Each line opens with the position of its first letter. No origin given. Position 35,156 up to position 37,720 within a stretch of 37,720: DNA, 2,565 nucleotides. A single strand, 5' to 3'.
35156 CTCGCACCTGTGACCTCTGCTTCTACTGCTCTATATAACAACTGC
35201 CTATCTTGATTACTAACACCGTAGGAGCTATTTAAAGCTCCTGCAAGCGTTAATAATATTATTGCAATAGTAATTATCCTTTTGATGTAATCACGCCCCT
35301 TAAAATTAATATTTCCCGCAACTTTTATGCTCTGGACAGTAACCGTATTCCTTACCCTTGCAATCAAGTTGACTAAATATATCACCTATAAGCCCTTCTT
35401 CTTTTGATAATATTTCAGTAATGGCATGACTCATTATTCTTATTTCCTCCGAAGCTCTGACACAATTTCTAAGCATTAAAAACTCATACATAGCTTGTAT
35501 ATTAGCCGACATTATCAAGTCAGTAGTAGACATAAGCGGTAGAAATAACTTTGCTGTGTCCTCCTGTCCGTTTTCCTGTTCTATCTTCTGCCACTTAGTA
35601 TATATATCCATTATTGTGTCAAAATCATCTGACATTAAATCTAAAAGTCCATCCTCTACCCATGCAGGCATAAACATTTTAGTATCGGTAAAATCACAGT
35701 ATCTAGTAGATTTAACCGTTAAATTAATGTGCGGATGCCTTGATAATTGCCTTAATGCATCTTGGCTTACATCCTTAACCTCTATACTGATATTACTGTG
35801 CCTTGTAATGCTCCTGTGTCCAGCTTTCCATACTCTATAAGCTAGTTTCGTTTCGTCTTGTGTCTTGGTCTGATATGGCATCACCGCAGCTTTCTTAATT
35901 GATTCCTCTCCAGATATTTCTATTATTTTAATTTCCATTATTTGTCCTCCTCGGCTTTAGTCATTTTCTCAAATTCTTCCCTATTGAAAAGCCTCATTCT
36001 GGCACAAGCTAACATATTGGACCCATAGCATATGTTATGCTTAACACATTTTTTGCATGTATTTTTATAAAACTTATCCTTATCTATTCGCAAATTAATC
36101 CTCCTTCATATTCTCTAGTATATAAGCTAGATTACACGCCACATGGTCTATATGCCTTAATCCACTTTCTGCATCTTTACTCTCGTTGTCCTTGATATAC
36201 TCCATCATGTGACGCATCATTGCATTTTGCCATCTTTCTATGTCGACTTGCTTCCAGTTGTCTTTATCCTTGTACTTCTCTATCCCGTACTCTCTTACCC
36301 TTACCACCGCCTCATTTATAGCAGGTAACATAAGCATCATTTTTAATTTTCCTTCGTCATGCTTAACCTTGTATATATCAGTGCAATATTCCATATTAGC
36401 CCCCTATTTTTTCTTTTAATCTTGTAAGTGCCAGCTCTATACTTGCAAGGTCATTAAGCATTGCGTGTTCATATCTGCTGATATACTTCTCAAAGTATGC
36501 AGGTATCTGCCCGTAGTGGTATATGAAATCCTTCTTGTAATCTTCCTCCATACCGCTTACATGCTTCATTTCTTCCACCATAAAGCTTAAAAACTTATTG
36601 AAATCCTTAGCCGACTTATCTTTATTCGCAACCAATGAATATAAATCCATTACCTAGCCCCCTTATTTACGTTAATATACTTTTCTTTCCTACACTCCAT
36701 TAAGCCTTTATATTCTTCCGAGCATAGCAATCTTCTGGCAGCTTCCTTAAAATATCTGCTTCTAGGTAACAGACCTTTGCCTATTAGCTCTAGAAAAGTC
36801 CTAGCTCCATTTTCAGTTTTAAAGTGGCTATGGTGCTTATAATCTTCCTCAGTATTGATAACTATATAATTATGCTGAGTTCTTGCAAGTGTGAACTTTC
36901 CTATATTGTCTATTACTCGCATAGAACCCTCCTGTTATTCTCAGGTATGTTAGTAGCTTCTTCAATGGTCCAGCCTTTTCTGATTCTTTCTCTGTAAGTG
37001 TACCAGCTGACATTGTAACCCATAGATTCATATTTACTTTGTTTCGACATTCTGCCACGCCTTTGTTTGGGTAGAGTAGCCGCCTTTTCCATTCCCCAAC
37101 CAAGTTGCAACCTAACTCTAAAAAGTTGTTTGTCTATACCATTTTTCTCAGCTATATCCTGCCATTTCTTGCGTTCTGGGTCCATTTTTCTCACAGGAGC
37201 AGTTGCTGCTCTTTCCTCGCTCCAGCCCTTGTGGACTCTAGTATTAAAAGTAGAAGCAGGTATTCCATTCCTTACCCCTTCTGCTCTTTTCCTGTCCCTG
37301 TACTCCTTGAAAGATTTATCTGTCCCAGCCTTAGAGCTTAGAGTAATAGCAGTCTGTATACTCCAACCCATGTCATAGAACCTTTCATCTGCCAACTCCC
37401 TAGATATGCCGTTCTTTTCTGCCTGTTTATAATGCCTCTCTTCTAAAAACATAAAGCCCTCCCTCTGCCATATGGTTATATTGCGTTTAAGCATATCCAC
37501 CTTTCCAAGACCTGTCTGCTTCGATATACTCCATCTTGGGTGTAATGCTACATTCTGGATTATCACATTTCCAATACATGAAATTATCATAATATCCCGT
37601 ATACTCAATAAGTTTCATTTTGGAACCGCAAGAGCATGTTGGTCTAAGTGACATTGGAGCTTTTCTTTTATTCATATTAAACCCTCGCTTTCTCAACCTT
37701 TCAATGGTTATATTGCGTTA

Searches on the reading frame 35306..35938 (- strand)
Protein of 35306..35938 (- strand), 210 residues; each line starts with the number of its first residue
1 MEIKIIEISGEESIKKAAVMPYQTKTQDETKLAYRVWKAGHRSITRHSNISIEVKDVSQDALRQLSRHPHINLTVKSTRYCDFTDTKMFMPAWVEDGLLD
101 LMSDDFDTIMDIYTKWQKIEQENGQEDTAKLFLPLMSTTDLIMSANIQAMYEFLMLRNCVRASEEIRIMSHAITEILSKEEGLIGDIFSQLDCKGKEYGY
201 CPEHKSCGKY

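Call 47: search_protein_families(library=pfam, proteins=[window:35306-35938:-], max_evalue=0.1)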
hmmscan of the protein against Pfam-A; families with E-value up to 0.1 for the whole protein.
window:35306-35938:- (210 aa): 2 families
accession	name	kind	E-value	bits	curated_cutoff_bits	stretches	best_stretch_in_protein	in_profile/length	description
PF02511.20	Thy1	-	1.5e-29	103.6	24.8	1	10-179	9-187/191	Thymidylate synthase complementing protein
PF07088.17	GvpD_P-loop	-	0.057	13.7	24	1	76-160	66-128/189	GvpD gas vesicle protein, P-loop domain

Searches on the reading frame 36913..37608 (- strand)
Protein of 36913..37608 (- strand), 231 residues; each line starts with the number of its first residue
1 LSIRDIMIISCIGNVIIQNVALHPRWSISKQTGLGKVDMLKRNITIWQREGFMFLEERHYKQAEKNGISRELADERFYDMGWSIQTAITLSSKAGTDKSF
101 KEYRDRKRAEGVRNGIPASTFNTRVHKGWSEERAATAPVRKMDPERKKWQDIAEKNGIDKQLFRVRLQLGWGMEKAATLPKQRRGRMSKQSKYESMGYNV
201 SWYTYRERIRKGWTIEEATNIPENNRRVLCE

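Call 47: search_protein_families(library=pfam, proteins=[window:36913-37608:-], max_evalue=0.1)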
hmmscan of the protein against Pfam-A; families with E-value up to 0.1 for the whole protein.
window:36913-37608:- (231 aa): 1 family
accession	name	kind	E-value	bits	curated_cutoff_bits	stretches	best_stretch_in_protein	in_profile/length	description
PF20546.3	DUF6760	-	0.069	13.7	27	0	164-188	16-40/89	Family of unknown function (DUF6760)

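Call 83: search_protein_families(library=phrogs, proteins=[window:36913-37608:-], max_evalue=0.00001)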
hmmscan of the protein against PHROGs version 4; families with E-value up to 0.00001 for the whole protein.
window:36913-37608:- (231 aa): 3 families
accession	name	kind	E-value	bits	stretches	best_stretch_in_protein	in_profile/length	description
phrog_1065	-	unknown function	8.5e-35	121.4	1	55-192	9-154/192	-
phrog_3377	-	DNA, RNA and nucleotide metabolism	7.1e-14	53.1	2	61-142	111-192/196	HNH endonuclease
phrog_201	-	DNA, RNA and nucleotide metabolism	5.1e-09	36.9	0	180-227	135-183/291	Panton-Valentine leukocicin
